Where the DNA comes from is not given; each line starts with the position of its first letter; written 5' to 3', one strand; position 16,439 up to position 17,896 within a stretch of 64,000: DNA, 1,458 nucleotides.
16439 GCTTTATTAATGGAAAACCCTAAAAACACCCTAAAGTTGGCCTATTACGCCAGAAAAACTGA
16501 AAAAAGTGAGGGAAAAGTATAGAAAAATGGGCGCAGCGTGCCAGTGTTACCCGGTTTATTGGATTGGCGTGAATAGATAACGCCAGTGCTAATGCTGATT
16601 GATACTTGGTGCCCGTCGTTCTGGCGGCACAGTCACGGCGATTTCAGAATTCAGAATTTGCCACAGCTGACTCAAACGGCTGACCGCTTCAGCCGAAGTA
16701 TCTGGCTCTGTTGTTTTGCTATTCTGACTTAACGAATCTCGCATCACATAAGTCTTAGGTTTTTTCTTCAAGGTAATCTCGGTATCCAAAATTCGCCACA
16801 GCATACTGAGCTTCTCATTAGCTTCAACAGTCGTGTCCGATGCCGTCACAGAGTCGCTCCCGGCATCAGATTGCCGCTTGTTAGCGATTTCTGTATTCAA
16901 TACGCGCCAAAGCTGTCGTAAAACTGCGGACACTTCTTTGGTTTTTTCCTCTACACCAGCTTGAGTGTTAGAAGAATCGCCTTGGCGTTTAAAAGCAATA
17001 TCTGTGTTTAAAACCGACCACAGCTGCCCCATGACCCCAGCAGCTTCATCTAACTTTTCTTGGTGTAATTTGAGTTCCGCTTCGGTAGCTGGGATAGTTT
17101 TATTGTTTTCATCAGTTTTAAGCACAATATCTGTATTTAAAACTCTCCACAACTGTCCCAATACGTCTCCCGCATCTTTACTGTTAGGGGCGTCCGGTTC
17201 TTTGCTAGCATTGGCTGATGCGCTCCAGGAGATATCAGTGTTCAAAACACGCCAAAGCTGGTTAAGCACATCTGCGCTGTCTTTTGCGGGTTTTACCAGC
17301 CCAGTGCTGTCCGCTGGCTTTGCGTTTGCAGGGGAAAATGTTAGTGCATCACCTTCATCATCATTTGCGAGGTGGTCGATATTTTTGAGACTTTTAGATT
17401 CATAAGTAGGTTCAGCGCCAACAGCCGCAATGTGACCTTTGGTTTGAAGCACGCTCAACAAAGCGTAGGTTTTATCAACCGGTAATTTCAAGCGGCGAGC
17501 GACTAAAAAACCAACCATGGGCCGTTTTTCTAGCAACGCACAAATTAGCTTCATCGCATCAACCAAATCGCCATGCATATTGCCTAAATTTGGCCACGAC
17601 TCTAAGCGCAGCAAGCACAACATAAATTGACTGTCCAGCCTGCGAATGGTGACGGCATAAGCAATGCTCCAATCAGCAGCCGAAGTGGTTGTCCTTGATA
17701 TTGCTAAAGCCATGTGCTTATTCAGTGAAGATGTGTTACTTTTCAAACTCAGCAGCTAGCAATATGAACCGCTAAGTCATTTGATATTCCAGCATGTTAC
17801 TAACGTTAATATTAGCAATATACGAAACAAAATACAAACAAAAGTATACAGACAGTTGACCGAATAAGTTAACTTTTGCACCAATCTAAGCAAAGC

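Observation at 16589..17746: Orphan protein with six spaced copies of a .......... motif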

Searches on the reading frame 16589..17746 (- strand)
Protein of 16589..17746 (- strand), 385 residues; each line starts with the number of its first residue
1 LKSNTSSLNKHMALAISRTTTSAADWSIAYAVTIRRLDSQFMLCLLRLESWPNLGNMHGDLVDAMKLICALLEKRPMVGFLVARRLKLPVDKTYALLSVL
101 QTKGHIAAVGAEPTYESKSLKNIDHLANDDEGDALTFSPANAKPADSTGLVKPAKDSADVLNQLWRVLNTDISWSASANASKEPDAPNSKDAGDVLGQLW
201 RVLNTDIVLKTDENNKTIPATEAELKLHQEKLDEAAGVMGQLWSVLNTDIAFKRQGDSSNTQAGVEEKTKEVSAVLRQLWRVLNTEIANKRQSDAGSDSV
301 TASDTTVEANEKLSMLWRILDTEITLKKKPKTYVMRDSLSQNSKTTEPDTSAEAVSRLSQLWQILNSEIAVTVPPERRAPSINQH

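Call 3: search_protein_families(library=pfam, proteins=[window:16589-17746:-], max_evalue=1)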
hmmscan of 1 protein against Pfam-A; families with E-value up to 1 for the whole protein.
window:16589-17746:- (385 aa): 4 families
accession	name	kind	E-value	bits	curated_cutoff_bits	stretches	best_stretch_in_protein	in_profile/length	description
PF20465.4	MmeI_hel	-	8.6e-14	52.5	27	1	263-291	33-60/75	MmeI, helicase spacer domain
PF09239.17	Topo-VIb_trans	-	0.078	13.2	24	1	218-293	80-153/159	Topoisomerase VI B subunit, transducer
PF01978.25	TrmB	-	0.084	13.2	25.6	1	70-114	16-60/68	Sugar-specific transcriptional regulator TrmB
PF14599.11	zinc_ribbon_6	-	0.29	11.5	27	0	314-333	4-23/59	Zinc-ribbon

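Call 4: search_protein_families(library=ncbifam, proteins=[window:16589-17746:-], max_evalue=1)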
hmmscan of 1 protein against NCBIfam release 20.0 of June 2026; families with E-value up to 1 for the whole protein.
window:16589-17746:- (385 aa): 0 families

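Call 6: find_homologous_proteins(query=window:16589-17746:-, max_evalue=0.001)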
Query window:16589-17746:- (385 aa): 95 proteins with E <= 0.001 among 5489 candidates.
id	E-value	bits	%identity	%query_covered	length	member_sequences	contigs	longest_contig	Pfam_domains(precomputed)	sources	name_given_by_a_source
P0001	1.9e-236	802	99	97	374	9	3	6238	PF20465.5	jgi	jgi:hypothetical protein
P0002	1.6e-206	704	89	97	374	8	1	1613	PF20465.5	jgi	-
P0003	4.4e-205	699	89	97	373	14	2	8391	PF20465.5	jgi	jgi:hypothetical protein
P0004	1.2e-185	635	81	97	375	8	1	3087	PF20465.5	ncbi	ncbi:MAG: hypothetical protein RL018_1726 [Pseudomonadota bacterium]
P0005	4.1e-179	614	79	97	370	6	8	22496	PF20465.5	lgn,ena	-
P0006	2.8e-177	607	77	97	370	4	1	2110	PF20465.5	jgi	jgi:hypothetical protein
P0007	8.9e-177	606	78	97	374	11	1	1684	PF20465.5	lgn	-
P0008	2.4e-176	604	76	98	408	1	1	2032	PF20465.5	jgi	jgi:hypothetical protein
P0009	2.8e-172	591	75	96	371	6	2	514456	PF20465.5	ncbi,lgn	-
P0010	1.3e-169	582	76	96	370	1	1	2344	PF20465.5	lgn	-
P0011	2.7e-169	581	76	96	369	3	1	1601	PF20465.5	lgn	-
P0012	4.3e-169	581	74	96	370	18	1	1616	PF20465.5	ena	-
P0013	4.7e-169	580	74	97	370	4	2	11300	PF20465.5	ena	-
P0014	1.6e-167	575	75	96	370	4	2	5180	PF20465.5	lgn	-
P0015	4.5e-167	574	74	97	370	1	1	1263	PF20465.5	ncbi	-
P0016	1.1e-165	569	75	95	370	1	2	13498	PF20465.5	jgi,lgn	jgi:hypothetical protein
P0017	4.0e-165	568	73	97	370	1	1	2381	PF20465.5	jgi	jgi:hypothetical protein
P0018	6.8e-165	567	74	97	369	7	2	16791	PF20465.5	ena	-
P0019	1.4e-164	566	74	96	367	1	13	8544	PF20465.5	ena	-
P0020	1.4e-163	562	72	97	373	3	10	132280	PF20465.5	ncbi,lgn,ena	-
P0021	1.6e-163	562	74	94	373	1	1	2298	PF20465.5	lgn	-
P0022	6.9e-163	560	73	97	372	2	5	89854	PF20465.5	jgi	jgi:hypothetical protein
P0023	5.8e-161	554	71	96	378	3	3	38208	PF20465.5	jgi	jgi:hypothetical protein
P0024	8.6e-161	553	72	95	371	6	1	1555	PF20465.5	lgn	-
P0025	2.0e-159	549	71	97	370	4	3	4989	PF20465.5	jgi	jgi:hypothetical protein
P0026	9.3e-159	547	72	94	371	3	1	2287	PF20465.5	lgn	-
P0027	1.9e-157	542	71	97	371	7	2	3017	PF20465.5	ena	-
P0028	1.9e-157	542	71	96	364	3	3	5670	PF20465.5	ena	-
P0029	3.8e-157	541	71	95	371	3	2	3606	PF20465.5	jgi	jgi:hypothetical protein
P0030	3.0e-156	538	69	97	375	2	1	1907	PF20465.5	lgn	-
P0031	1.8e-155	536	71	94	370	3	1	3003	PF20465.5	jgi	jgi:hypothetical protein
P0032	2.0e-154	532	71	97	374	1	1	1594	PF20465.5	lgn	-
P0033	6.4e-153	527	69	97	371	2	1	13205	PF20465.5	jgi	jgi:hypothetical protein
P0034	1.9e-152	526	68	97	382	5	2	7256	PF20465.5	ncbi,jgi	ncbi:MAG: hypothetical protein RL761_723 [Pseudomonadota bacterium]|jgi:hypothetical protein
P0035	5.4e-149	514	67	97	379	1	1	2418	PF20465.5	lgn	-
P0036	1.2e-147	510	69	97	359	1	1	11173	PF20465.5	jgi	jgi:hypothetical protein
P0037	2.0e-147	509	71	89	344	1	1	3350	PF20465.5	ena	-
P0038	9.4e-147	507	67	95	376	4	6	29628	PF20465.5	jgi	jgi:hypothetical protein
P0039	3.1e-143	496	68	95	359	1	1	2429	PF20465.5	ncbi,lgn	-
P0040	8.7e-143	494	68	97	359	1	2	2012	PF20465.5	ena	-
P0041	7.8e-142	491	68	89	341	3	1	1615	PF20465.5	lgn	-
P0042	2.7e-141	489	68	89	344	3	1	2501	PF20465.5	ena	-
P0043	3.0e-141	489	66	97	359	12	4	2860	PF20465.5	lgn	-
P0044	3.6e-138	479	66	95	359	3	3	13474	PF20465.5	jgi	jgi:hypothetical protein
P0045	9.0e-134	464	63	95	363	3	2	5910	PF20465.5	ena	-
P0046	4.8e-132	459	69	85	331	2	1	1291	PF20465.5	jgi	jgi:hypothetical protein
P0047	3.1e-119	417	58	94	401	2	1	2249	PF20465.5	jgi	jgi:hypothetical protein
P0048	1.1e-113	398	57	72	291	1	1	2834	PF20465.5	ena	-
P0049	2.8e-113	397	48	94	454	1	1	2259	PF20465.5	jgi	jgi:hypothetical protein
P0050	1.0e-112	395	53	92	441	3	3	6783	PF20465.5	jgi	jgi:hypothetical protein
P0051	2.8e-112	394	53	92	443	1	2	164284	PF20465.5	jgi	jgi:hypothetical protein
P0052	7.6e-112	392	53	93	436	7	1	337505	PF20465.5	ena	-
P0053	3.4e-111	390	49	95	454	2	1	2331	PF20465.5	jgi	jgi:hypothetical protein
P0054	1.8e-110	388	52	93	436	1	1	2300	PF20465.5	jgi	jgi:hypothetical protein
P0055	5.3e-110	386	48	95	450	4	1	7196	PF20465.5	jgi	jgi:hypothetical protein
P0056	9.8e-110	385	50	94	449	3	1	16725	PF20465.5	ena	-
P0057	1.0e-109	385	52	92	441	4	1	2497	PF20465.5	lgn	-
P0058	1.9e-109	384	74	65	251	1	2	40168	PF20465.5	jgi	jgi:hypothetical protein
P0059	2.5e-109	384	54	92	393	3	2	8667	PF20465.5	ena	-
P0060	2.9e-109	384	52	92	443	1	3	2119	PF20465.5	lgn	-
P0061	3.1e-109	384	50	94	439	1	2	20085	PF20465.5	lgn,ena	-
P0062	8.3e-109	382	49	93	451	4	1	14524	PF20465.5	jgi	jgi:hypothetical protein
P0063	2.5e-108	381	52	92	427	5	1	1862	PF20465.5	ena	-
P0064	5.0e-108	380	52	93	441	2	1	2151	PF20465.5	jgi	jgi:hypothetical protein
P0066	2.8e-103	364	51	94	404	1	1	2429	PF20465.5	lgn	-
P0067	5.3e-103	363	51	91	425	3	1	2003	PF20465.5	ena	-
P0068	2.4e-102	361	50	92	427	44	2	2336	PF20465.5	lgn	-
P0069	2.6e-102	361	48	91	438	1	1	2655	PF20465.5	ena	-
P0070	8.0e-101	356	50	90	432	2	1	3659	PF20465.5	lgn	-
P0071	2.7e-96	341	46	90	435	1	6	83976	PF20465.5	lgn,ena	-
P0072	6.8e-96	340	51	90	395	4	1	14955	PF20465.5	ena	-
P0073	2.7e-92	328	47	86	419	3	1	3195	PF20465.5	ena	-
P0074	6.4e-92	327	47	93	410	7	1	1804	PF20465.5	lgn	-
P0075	1.1e-84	303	56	62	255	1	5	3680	PF20465.5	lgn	-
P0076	8.4e-84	300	48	90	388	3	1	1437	PF20465.5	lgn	-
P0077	2.1e-83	299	45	89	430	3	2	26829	PF20465.5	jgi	jgi:hypothetical protein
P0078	1.9e-77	279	46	93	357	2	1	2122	PF20465.5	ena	-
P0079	4.9e-77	278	48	93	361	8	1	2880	PF20465.5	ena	-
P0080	1.2e-76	277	48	93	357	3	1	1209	PF20465.5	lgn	-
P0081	2.4e-76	276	51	88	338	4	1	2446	PF20465.5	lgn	-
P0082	1.4e-75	273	46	93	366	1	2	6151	PF20465.5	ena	-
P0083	7.6e-75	271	47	88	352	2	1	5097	PF20465.5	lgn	-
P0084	9.3e-75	270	46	93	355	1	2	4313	PF20465.5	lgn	-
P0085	7.4e-74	267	45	92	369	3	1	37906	PF20465.5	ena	-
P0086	5.1e-73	265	47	92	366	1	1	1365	PF20465.5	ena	-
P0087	5.8e-73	264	45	94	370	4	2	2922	PF20465.5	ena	-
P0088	1.2e-70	257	41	93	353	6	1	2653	PF20465.5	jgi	jgi:hypothetical protein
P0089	2.6e-62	229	41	95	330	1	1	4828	PF20465.5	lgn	-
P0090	2.1e-59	220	51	57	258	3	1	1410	PF20465.5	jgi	jgi:hypothetical protein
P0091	3.2e-59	219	54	55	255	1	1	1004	PF20465.5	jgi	jgi:hypothetical protein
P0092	1.0e-52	198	37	62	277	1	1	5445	-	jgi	jgi:hypothetical protein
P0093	2.9e-51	193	54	51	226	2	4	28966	PF20465.5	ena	-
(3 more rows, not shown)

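Call 9: search_solved_structures(query=window:16589-17713:-, max_evalue=10, show_alignments=3)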
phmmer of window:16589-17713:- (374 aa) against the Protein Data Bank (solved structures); distinct sequences matched with E-value up to 10: 20.
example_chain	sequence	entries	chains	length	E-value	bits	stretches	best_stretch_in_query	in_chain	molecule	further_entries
6i5q_A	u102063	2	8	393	0.33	13.6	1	152-218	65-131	O-methyltransferase 1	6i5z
1n3c_A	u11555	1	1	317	0.74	12.4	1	123-189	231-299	N-glycosylase/DNA lyase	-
3g43_E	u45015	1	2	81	1.1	11.9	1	241-292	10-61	Voltage-dependent L-type calcium channel subunit alpha-1C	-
1n3a_A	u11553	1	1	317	1.2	11.8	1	130-189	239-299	N-glycosylase/DNA lyase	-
5an4_A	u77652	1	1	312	1.2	11.7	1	130-189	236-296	N-GLYCOSYLASE/DNA LYASE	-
2i5w_A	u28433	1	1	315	1.2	11.7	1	130-189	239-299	N-glycosylase/DNA lyase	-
1fn7_A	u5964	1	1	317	1.2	11.7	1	130-189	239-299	8-OXOGUANINE DNA GLYCOSYLASE 1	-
3ktu_A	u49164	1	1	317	1.2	11.7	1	130-189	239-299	N-glycosylase/DNA lyase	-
10mn_A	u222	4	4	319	1.2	11.7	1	130-190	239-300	N-glycosylase/DNA lyase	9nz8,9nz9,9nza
1yqk_A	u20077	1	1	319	1.2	11.7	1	130-190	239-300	N-glycosylase/DNA lyase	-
6w0r_A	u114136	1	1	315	1.2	11.7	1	130-189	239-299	N-glycosylase/DNA lyase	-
3oxq_E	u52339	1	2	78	1.3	11.7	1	245-292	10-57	Voltage-dependent L-type calcium channel subunit alpha-1C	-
1hu0_A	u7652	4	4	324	1.3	11.6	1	130-190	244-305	8-OXOGUANINE DNA GLYCOSYLASE 1 | 8-OXOGUANINE DNA GLYCOSYLASE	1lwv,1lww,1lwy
2nof_A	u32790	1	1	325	1.3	11.6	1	130-189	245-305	N-glycosylase/DNA lyase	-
1ko9_A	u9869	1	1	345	1.4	11.5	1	130-190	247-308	8-oxoguanine DNA glycosylase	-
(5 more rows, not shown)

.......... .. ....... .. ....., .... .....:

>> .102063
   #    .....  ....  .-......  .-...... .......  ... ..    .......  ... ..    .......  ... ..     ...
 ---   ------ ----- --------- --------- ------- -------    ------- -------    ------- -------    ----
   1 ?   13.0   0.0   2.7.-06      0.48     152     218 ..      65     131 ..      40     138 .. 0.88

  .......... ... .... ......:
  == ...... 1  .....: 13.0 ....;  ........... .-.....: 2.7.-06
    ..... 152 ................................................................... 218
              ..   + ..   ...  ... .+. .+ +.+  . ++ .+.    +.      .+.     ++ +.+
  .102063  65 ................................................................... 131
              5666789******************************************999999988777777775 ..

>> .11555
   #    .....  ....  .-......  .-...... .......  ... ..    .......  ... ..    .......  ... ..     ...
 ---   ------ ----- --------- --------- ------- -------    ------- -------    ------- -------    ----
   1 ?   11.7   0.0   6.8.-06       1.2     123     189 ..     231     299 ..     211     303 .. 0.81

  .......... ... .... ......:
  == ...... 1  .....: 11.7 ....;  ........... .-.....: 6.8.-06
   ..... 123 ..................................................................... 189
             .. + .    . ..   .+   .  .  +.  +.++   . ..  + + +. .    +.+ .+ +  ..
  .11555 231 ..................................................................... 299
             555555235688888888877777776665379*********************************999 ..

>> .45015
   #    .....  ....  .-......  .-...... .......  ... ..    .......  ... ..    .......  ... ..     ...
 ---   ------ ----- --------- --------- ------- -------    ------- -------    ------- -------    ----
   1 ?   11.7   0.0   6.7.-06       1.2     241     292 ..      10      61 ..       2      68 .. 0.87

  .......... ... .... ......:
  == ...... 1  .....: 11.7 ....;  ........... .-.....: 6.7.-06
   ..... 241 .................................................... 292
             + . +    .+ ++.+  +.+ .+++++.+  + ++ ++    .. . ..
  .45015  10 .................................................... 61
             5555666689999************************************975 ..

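Call 10: find_related_loci(query=window:16589-17713:-, collection=genome_contigs, flank=10000)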
Query window:16589-17713:- (374 aa) in genome_contigs; peptide patterns used: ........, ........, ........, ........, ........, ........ (x = any residue, [..] = any of these).
103 stretches matched a pattern; 3 encode a relative of the query (tblastn E <= 1e-3); 3 distinct loci.
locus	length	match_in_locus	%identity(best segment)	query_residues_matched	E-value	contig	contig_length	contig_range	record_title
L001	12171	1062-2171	79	1-374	0e+0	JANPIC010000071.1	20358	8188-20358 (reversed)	MAG: Polaromonas sp. isolate VAR_62_metabat.147 VAR_62_k141_1369118, whole genome shotgun sequence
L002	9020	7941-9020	75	1-365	2e-174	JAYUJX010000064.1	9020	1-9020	MAG: Polaromonas sp. isolate GFS_9151 GFS_9151_63, whole genome shotgun sequence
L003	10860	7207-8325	88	1-373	0e+0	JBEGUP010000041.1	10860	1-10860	MAG: Pseudomonadota bacterium isolate redbuttecreek_2019_sw_WHONDRS-S19S_0086_F_bin.6 scaffold_408, whole genome shotgun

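Call 11: find_encoding_contigs(protein=P0009, flank=8000, max_places=2)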
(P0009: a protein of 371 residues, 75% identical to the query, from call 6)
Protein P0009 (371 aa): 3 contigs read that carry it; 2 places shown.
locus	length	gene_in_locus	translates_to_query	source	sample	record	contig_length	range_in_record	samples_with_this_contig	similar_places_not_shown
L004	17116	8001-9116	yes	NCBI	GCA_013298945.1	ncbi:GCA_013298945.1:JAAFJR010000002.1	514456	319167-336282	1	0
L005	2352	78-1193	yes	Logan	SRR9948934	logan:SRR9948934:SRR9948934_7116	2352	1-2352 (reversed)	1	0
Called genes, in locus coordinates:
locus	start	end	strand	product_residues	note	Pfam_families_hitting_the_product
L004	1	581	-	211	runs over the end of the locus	-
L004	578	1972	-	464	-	-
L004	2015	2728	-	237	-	PF11249:DUF3047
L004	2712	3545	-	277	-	PF04784:DUF547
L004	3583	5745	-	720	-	PF09335:VTT_dom, PF01134:GIDA (faint), PF07992:Pyr_redox_2, PF13434:Lys_Orn_oxgnase (weak), PF13738:Pyr_redox_3 (weak), PF00070:Pyr_redox, PF02852:Pyr_redox_dim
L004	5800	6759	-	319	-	PF01266:DAO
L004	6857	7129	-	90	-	PF04362:Iron_traffic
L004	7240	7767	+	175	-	PF02600:DsbB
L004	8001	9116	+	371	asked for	PF20465:MmeI_hel (faint)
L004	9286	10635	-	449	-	PF00696:AA_kinase, PF00583:Acetyltransf_1, PF13508:Acetyltransf_7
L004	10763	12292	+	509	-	PF03446:NAD_binding_2, PF00393:6PGD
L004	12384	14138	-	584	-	PF02771:Acyl-CoA_dh_N, PF02770:Acyl-CoA_dh_M, PF00441:Acyl-CoA_dh_1, PF22924:ACOX_C_alpha1, PF12806:Acyl-CoA_dh_C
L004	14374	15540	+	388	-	-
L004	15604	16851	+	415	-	PF02515:CoA_transf_3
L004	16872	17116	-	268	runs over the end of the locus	PF13675:PilJ (weak)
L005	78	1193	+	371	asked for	PF20465:MmeI_hel (faint)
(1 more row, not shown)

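Call 12: find_encoding_contigs(protein=P0052, flank=8000, max_places=2)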
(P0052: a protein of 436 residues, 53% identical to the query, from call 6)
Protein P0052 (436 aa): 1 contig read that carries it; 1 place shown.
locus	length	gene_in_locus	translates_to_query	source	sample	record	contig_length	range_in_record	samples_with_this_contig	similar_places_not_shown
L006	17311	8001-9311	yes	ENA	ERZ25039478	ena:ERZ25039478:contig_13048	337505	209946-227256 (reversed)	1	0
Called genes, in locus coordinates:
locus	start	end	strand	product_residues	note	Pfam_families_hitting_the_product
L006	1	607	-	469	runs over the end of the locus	-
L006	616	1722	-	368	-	PF07992:Pyr_redox_2, PF00070:Pyr_redox (weak)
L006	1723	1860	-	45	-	-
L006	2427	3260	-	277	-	PF04784:DUF547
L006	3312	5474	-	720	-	PF09335:VTT_dom, PF01134:GIDA (faint), PF07992:Pyr_redox_2, PF13738:Pyr_redox_3 (weak), PF00070:Pyr_redox, PF02852:Pyr_redox_dim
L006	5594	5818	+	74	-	PF07311:Dodecin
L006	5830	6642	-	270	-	PF01266:DAO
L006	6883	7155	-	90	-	PF04362:Iron_traffic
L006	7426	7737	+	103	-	PF02600:DsbB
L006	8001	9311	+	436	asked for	PF20465:MmeI_hel (faint)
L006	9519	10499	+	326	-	PF00532:Peripla_BP_1, PF13407:Peripla_BP_4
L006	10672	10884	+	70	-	-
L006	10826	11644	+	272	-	PF02653:BPD_transp_2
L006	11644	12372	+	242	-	PF00005:ABC_tran, PF02463:SMC_N (weak)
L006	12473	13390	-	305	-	PF00696:AA_kinase, PF00583:Acetyltransf_1, PF13508:Acetyltransf_7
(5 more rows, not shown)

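Call 13: find_encoding_contigs(protein=P0085, flank=8000, max_places=2)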
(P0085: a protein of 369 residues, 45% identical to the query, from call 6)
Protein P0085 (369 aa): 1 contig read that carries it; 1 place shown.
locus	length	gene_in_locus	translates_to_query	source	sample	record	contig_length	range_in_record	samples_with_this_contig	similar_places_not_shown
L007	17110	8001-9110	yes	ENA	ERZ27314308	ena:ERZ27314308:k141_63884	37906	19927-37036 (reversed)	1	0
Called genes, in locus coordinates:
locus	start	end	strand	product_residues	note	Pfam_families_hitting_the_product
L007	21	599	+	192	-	PF07298:NnrU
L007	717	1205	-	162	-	PF03928:HbpS-like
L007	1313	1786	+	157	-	PF13279:4HBT_2 (weak)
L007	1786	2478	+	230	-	-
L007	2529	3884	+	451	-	PF12867:DinB_2 (weak), PF03781:FGE-sulfatase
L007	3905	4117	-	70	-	PF10981:DUF2788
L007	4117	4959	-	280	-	PF09955:DUF2189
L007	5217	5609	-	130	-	PF01152:Bac_globin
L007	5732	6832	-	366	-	PF01266:DAO, PF13450:NAD_binding_8 (weak), PF01266:DAO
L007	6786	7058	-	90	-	PF04362:Iron_traffic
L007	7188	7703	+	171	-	PF02600:DsbB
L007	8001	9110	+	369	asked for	PF20465:MmeI_hel (faint)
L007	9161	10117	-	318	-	PF00294:PfkB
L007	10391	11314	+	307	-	PF00532:Peripla_BP_1, PF13407:Peripla_BP_4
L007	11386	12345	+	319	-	PF02653:BPD_transp_2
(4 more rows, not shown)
